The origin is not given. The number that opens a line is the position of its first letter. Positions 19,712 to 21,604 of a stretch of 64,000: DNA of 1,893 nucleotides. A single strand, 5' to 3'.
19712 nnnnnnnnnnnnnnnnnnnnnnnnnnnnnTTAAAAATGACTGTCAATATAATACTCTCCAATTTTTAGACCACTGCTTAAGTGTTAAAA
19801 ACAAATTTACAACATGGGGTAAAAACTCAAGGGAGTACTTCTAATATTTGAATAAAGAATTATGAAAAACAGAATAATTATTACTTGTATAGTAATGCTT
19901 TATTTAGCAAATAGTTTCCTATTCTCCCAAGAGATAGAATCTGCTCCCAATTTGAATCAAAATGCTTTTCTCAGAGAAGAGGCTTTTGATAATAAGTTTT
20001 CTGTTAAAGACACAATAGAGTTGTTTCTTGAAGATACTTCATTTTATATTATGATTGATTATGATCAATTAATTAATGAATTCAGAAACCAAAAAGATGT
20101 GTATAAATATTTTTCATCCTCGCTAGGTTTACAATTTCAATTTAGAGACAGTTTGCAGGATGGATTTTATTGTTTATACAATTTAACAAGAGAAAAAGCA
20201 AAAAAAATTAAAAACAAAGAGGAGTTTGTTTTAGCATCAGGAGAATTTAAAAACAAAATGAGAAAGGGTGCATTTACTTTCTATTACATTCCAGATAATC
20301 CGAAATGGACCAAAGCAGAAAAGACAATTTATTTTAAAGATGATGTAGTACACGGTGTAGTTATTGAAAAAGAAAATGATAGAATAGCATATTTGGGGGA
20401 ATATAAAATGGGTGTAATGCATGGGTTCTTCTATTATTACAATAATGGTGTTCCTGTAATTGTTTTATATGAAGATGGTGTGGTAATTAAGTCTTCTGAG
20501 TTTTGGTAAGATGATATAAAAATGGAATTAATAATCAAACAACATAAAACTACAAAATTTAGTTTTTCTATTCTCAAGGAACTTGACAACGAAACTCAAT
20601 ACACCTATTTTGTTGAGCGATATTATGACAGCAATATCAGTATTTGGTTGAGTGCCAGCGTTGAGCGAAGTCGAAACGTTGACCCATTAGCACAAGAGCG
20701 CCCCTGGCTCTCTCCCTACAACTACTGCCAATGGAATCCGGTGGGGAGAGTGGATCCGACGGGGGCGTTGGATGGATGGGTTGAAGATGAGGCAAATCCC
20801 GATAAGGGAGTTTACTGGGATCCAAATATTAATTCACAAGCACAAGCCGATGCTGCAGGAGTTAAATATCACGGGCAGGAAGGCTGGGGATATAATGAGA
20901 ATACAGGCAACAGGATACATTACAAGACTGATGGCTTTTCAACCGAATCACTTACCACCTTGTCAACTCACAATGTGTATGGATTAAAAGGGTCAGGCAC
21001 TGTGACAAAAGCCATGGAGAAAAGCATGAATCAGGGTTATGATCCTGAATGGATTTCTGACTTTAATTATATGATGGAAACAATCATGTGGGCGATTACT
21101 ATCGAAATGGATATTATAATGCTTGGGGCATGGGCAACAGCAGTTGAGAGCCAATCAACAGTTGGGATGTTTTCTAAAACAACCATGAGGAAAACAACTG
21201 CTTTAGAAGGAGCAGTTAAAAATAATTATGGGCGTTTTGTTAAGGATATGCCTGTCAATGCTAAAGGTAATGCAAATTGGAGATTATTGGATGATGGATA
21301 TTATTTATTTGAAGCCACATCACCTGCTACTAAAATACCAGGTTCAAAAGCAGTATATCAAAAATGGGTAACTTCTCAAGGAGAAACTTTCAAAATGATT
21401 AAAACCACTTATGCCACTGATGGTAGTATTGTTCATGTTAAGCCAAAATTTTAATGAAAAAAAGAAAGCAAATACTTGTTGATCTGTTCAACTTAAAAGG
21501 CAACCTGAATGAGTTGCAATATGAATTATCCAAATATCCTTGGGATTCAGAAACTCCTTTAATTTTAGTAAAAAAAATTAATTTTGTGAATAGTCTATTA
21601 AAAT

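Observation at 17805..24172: Array of three truncated Rhs-core/toxin modules with immunity genes and no parent rhs gene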

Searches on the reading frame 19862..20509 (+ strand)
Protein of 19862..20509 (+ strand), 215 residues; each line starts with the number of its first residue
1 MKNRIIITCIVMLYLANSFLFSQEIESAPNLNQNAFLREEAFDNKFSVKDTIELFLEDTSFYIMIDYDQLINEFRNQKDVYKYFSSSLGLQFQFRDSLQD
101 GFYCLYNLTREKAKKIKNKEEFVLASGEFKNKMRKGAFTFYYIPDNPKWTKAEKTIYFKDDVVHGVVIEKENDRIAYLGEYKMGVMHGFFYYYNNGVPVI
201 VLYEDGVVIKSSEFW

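Call 3: search_protein_families(library=pfam, proteins=[window:19862-20509:+], max_evalue=0.1)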
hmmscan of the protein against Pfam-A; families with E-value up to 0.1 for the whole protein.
window:19862-20509:+ (215 aa): 0 families

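Call 4: search_protein_families(library=ncbifam, proteins=[window:19862-20509:+], max_evalue=0.1)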
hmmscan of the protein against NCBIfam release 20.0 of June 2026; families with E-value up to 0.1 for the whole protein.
window:19862-20509:+ (215 aa): 0 families

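Call 30: search_solved_structures(query=window:19862-20509:+, max_evalue=10)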
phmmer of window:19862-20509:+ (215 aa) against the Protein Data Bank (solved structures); distinct sequences matched with E-value up to 10: 2.
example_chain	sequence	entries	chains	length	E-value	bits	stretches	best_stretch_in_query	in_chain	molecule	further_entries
1nfp_A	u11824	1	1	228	0.5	13.4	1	49-162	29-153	LUXF GENE PRODUCT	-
4j2p_A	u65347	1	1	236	0.64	13.1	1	49-162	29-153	Non-fluorescent flavoprotein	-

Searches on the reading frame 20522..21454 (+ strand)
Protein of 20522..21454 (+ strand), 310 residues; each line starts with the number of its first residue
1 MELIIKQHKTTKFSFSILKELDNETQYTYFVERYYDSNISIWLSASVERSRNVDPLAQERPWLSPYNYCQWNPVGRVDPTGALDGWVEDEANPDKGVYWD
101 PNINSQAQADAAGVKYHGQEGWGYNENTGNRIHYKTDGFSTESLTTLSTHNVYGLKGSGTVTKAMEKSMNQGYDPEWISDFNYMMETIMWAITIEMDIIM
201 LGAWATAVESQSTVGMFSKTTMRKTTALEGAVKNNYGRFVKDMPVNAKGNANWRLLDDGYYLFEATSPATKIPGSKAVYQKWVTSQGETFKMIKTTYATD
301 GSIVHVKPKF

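Call 3: search_protein_families(library=pfam, proteins=[window:20522-21454:+], max_evalue=0.1)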
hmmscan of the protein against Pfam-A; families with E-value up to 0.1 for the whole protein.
window:20522-21454:+ (310 aa): 0 families

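Call 4: search_protein_families(library=ncbifam, proteins=[window:20522-21454:+], max_evalue=0.1)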
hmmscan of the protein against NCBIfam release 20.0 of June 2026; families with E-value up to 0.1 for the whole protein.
window:20522-21454:+ (310 aa): 1 family
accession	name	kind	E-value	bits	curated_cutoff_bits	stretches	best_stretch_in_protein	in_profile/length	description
TIGR03696.1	Rhs_assc_core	domain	3e-09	37.2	32.5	1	19-81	22-75/76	RHS repeat-associated core domain-containing protein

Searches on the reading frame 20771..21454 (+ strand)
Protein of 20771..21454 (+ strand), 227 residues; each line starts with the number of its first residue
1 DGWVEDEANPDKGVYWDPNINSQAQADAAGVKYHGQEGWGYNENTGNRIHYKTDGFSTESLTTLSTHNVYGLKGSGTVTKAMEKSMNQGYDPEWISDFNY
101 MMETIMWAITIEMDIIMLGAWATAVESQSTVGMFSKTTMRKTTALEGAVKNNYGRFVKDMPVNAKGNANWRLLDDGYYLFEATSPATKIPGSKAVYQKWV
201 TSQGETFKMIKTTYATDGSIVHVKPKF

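Call 21: search_solved_structures(query=window:20771-21454:+, max_evalue=1)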
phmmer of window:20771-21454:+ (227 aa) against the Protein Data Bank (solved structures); distinct sequences matched with E-value up to 1: 5.
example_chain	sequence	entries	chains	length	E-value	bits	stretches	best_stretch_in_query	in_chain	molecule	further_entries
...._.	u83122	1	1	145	6.9e-07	32.5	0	58-97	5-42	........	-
2zyh_A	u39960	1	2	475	0.5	13.3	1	69-120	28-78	Lipase, putative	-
2zyi_A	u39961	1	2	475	0.5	13.3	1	69-120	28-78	Lipase, putative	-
2zys_A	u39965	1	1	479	0.51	13.3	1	69-120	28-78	Lipase, putative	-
2zyr_A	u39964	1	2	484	0.52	13.3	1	69-120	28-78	Lipase, putative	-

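Call 24: search_solved_structures(query=window:20771-21454:+, max_evalue=0.001, show_alignments=1)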
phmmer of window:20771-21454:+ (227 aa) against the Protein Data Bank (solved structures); distinct sequences matched with E-value up to 0.001: 1.
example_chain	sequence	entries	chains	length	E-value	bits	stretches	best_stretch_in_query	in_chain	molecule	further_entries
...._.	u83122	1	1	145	6.9e-07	32.5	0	58-97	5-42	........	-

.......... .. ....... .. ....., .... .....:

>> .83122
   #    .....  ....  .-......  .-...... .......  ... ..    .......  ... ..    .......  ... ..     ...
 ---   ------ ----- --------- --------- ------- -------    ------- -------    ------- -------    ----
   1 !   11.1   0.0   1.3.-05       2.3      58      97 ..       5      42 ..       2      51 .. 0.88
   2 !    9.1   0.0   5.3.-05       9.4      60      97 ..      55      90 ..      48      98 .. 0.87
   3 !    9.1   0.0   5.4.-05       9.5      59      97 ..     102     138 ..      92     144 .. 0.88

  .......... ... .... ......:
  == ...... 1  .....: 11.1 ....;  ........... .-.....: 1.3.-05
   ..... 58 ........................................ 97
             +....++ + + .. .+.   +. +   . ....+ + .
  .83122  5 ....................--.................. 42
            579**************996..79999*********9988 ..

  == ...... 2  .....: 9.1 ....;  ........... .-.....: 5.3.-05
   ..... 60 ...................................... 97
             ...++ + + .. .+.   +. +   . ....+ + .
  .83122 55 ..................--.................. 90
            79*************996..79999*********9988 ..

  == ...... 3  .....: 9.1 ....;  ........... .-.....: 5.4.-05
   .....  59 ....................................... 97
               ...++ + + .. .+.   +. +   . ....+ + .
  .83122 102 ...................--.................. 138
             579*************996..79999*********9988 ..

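Call 43: find_homologous_proteins(query=window:20771-21454:+)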
Query window:20771-21454:+ (227 aa): 19 proteins with E <= 0.001 among 158 candidates.
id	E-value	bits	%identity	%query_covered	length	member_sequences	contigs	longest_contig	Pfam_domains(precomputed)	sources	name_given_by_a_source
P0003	1.4e-150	517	100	100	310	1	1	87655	-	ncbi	-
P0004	8.0e-40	155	69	48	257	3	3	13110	-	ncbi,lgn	-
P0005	2.8e-39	153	81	38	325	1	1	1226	PF01476.27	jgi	jgi:LysM repeat protein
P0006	1.6e-34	138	40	99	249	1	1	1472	-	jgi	jgi:hypothetical protein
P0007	1.4e-33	135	74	37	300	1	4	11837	-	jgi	jgi:RHS repeat-associated protein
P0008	7.0e-32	129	65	46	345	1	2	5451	-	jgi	jgi:hypothetical protein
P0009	2.2e-31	127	59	51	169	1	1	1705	-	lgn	-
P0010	3.6e-30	123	71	37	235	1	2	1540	-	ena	-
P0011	3.8e-30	123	63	42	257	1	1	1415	-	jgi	jgi:hypothetical protein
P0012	7.0e-30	123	69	38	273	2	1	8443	-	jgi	jgi:hypothetical protein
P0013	2.3e-28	118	71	36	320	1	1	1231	-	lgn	-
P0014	1.4e-26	112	64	37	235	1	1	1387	-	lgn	-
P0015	2.1e-26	111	60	39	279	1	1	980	-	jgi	jgi:RHS repeat-associated protein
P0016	8.8e-26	109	65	37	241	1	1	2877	-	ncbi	-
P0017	2.5e-24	104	60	37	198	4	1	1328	-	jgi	-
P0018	4.4e-23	100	60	37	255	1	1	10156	PF17642.7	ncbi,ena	-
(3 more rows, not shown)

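Call 44: find_encoding_contigs(protein=P0003, flank=10000, max_places=5)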
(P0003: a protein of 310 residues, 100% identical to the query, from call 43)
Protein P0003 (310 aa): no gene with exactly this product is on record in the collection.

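Call 45: list_cluster_members(proteins=[P0003, P0001, P0002])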
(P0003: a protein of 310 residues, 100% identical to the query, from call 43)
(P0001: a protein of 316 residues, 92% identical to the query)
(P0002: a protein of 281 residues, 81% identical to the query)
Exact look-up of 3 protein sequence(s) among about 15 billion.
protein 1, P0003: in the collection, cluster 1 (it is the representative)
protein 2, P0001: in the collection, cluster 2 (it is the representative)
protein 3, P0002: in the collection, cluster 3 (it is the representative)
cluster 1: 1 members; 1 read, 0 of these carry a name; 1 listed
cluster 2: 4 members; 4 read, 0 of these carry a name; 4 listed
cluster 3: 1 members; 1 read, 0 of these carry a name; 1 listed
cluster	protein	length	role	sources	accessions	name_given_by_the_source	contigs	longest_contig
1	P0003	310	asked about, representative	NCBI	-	-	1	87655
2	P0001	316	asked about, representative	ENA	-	-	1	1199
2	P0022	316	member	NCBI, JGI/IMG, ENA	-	-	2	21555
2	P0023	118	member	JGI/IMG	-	-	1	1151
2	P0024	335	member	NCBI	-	-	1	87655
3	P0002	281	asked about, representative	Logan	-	-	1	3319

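Call 47: find_encoding_contigs(protein=P0022, flank=10000, max_places=5)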
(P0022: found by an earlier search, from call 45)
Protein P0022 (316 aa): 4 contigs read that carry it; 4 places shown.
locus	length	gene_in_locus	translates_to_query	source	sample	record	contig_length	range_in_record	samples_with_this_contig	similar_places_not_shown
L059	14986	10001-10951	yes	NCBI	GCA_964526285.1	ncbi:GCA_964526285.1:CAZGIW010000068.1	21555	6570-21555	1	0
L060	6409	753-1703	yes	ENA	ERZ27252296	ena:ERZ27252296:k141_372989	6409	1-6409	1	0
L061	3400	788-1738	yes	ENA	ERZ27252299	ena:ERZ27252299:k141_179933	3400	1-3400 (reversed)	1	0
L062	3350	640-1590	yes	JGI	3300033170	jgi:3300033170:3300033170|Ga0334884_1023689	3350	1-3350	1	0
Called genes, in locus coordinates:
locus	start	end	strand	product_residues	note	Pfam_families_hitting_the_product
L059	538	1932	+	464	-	-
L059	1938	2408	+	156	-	-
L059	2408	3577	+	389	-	-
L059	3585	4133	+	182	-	-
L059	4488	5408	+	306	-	PF13173:AAA_14, PF13635:DUF4143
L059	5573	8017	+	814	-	PF05593:RHS_repeat (faint)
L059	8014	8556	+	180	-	-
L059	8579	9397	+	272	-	PF15659:Toxin-JAB1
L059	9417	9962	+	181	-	-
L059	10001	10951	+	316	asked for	-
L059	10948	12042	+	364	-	-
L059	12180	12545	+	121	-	-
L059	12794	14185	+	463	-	-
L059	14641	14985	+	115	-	?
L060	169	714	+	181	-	-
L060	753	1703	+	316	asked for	-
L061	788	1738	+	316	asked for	-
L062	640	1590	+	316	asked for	-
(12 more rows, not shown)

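Call 82: search_protein_families(library=pfam, proteins=[L059:430-1932:+, L059:2408-3577:+, L059:5573-8017:+, L059:8579-9397:+, L059:12794-14185:+], max_evalue=0.001)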
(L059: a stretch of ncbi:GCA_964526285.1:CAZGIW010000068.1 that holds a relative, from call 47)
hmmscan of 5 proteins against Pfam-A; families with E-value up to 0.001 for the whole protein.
L059:430-1932:+ (500 aa): 0 families

L059:2408-3577:+ (389 aa): 0 families

L059:5573-8017:+ (814 aa): 2 families
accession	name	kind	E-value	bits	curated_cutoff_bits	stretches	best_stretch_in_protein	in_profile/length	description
PF05593.20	RHS_repeat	-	8.9e-16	58.3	22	0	114-146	1-33/38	RHS Repeat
PF15607.11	Ntox44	-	2.9e-06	28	24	1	687-797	2-103/104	Bacterial toxin 44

L059:8579-9397:+ (272 aa): 1 family
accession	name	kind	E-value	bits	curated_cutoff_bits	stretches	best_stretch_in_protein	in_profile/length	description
PF15659.11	Toxin-JAB1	-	4.3e-09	37.2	21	1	124-187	7-79/87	JAB-like toxin 1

L059:12794-14185:+ (463 aa): 4 families
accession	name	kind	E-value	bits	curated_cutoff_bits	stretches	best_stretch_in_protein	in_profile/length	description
PF04326.19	SLFN_AlbA_2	-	2.9e-26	92.8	25.3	1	18-125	4-117/118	Schlafen, AlbA_2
PF13749.12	HATPase_c_4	-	3.7e-21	75.3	26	1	293-375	1-87/89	Putative ATP-dependent DNA helicase recG C-terminal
PF13412.12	HTH_24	-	4.4e-07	29.8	21.9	1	398-444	3-48/48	Winged helix-turn-helix DNA-binding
PF12840.13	HTH_20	-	0.00019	21.7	27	1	398-441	4-46/51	Helix-turn-helix domain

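Call 90: find_encoding_contigs(protein=P0004, flank=4000, max_places=3)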
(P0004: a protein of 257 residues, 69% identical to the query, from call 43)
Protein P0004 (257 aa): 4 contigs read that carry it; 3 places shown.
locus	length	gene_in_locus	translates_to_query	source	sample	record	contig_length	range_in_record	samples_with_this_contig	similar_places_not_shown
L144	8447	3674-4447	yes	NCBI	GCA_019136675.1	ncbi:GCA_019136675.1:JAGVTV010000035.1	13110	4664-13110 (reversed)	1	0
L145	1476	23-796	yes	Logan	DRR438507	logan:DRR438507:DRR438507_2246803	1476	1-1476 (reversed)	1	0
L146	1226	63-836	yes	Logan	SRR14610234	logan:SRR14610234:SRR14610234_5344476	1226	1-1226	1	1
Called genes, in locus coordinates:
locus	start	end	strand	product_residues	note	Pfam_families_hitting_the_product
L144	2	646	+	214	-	?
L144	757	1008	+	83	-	PF01329:Pterin_4a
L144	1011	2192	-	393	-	PF03435:Sacchrp_dh_NADP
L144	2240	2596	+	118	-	PF04993:TfoX_N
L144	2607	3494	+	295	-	PF00561:Abhydrolase_1, PF12146:Hydrolase_4, PF12697:Abhydrolase_6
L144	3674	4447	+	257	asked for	-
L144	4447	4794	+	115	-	-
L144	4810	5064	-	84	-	PF05016:ParE_toxin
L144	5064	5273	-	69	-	PF18506:RelB-like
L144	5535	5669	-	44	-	-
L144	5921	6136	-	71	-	PF10884:DUF2683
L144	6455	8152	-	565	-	PF00849:PseudoU_synth_2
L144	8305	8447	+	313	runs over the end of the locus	-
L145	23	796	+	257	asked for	-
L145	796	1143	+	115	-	-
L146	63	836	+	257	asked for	-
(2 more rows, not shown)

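Call 91: find_encoding_contigs(protein=P0018, flank=6000, max_places=2)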
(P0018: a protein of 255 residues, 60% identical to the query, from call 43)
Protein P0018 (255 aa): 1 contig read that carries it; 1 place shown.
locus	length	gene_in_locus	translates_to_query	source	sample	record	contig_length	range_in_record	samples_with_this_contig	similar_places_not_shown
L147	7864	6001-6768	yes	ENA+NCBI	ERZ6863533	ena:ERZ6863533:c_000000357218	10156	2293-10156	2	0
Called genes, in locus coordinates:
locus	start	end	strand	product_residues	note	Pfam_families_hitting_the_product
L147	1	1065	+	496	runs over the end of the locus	PF00221:Lyase_aromatic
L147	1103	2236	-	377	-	PF05096:Glu_cyclase_2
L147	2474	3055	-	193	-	PF06175:MiaE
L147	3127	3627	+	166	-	-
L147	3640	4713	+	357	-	PF00034:Cytochrom_C, PF13442:Cytochrome_CBB3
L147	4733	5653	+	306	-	PF19089:DUF5777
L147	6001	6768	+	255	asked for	PF17642:TssD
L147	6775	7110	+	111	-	-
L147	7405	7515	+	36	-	-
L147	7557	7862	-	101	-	?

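Call 92: find_encoding_contigs(protein=P0007, flank=6000, max_places=2)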
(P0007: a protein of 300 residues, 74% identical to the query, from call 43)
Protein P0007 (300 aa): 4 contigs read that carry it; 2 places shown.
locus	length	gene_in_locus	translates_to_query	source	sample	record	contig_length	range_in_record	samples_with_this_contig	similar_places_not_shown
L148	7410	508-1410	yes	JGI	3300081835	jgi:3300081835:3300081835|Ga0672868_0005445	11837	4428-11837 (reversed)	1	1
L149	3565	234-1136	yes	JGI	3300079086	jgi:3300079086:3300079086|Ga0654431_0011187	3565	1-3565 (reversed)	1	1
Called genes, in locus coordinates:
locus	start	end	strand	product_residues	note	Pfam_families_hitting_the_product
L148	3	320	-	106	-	?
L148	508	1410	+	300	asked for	-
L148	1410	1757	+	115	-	-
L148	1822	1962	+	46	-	PF15526:Ntox21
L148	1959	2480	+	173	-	-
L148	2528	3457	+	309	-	-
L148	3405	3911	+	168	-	-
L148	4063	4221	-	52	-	-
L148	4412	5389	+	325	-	PF15639:Tox-MPTase3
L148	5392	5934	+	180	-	-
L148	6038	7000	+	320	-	-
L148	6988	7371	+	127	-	-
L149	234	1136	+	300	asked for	-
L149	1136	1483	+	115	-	-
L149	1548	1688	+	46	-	PF15526:Ntox21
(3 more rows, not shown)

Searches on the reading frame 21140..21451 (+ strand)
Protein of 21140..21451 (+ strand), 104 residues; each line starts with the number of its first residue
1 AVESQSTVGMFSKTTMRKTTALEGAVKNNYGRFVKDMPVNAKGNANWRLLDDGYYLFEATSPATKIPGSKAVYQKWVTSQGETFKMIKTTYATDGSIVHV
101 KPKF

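Call 79: predict_structure(alignment_id=A7)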
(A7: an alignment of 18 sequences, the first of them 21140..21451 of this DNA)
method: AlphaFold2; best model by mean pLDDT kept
length: 104 residues; sequences in the alignment: 18
mean_pLDDT: 83.8   pTM: 0.70
mean pLDDT of the five models: 83.8, 83.7, 83.6, 83.3, 82.8
residues with pLDDT >= 90: 72; 70-90: 11; 50-70: 4; < 50: 17
segments of 3 or more residues with pLDDT < 50: 1-17
pLDDT, mean of each block of 10 residues (from residue 1): 41 48 92 93 94 95 89 96 96 94 85
secondary structure, 60 per line:
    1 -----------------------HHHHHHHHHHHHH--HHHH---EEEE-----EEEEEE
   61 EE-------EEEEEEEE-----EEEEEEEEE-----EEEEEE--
elements in order: H24-36 H39-42 E46-49 E55-62 E70-77 E83-91 E97-102

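Call 81: search_protein_families(library=pfam, alignment_id=A7, max_evalue=0.01)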
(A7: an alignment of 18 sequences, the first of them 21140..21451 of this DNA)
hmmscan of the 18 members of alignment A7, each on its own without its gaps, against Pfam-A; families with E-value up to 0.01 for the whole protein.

A. member 1, window:21140-21451:+ (104 aa): 0 families

B. families by the number of members that match (of 18 scanned): 3 families
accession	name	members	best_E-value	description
PF17642.6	TssD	1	1.6e-11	Hemolysin coregulated protein Hcp (TssD)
PF01476.26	LysM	1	3.7e-11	LysM domain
PF23473.1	LysM3_LYK4_5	1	0.003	LYK4/5 LysM3 domain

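Call 83: fold_search(model_id=the predicted structure, library=pdb)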
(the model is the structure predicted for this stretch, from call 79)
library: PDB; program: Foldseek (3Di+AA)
matches with E <= 10: 420; with E <= 0.001: 0
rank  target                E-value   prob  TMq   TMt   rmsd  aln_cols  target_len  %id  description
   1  3kzt_A                6.6e-02  0.21  0.25  0.20  13.3       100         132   18  Crystal structure of Protein of unknown function (NP_812423.1) from BACTEROIDES THETAIOTAOMICRON VPI-5482 at 2.10 A re (released 2010-02-02)
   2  4hbr_A                9.0e-02  0.75  0.36  0.28  10.0       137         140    7  Crystal structure of a putative periplasmic proteins (BACEGG_01429) from Bacteroides eggerthii DSM 20697 at 2.40 A res (released 2013-02-27)
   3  4ipb_A                9.6e-02  0.97  0.43  0.33   4.2        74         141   16  Crystal structure of a DUF2874 family protein (BACOVA_02504) from Bacteroides ovatus ATCC 8483 at 1.62 A resolution (released 2013-02-20)
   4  3u1w_C                1.3e-01  0.75  0.38  0.17  10.0       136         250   10  Crystal structure of a Calcium binding protein (BDI_1975) from Parabacteroides distasonis ATCC 8503 at 2.00 A resoluti (released 2012-01-25)
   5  6s5l_L                1.3e-01  0.23  0.21  0.19  13.6        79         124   14  Anabaena Apo-C-Terminal Domain Homolog Of The Orange Carotenoid Protein In Native Conditions (released 2020-05-13)
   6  4k61_A                1.6e-01  0.18  0.24  0.19  13.6       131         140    8  Crystal structure of a DUF2874 family protein (BACUNI_01296) from Bacteroides uniformis ATCC 8492 at 1.70 A resolution (released 2013-05-01)
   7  9r84_B                1.7e-01  0.41  0.24  0.21  12.0        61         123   16  The C103F Mutant of Apo-C-Terminal Domain Homolog of the Orange Carotenoid Protein (CTDH) from Anabaena (released 2025-08-06)
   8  4k61_B                1.8e-01  0.60  0.36  0.28  10.0       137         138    7  Crystal structure of a DUF2874 family protein (BACUNI_01296) from Bacteroides uniformis ATCC 8492 at 1.70 A resolution (released 2013-05-01)
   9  6s5l_A                1.8e-01  0.20  0.21  0.18  13.5        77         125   14  Anabaena Apo-C-Terminal Domain Homolog Of The Orange Carotenoid Protein In Native Conditions (released 2020-05-13)
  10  6s5l_D                1.8e-01  0.18  0.21  0.17  13.6        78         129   14  Anabaena Apo-C-Terminal Domain Homolog Of The Orange Carotenoid Protein In Native Conditions (released 2020-05-13)
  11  4hbr_D                2.0e-01  0.60  0.37  0.28   9.8       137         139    9  Crystal structure of a putative periplasmic proteins (BACEGG_01429) from Bacteroides eggerthii DSM 20697 at 2.40 A res (released 2013-02-27)
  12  6j4f_B                2.0e-01  0.18  0.18  0.29  12.8        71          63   17  Crystal structure of the AtWRKY2 domain (released 2020-01-15)
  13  6s5l_F                2.0e-01  0.15  0.21  0.18  14.6        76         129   13  Anabaena Apo-C-Terminal Domain Homolog Of The Orange Carotenoid Protein In Native Conditions (released 2020-05-13)
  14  7o5y_B                2.2e-01  0.96  0.46  0.38   3.0        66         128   11  PilA minor pilin of Streptococcus sanguinis type IV pili (released 2022-04-20)
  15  3hdj_A                2.3e-01  0.66  0.37  0.14   9.0        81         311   12  The crystal structure of probable ornithine cyclodeaminase from Bordetella pertussis Tohama I (released 2009-05-19)
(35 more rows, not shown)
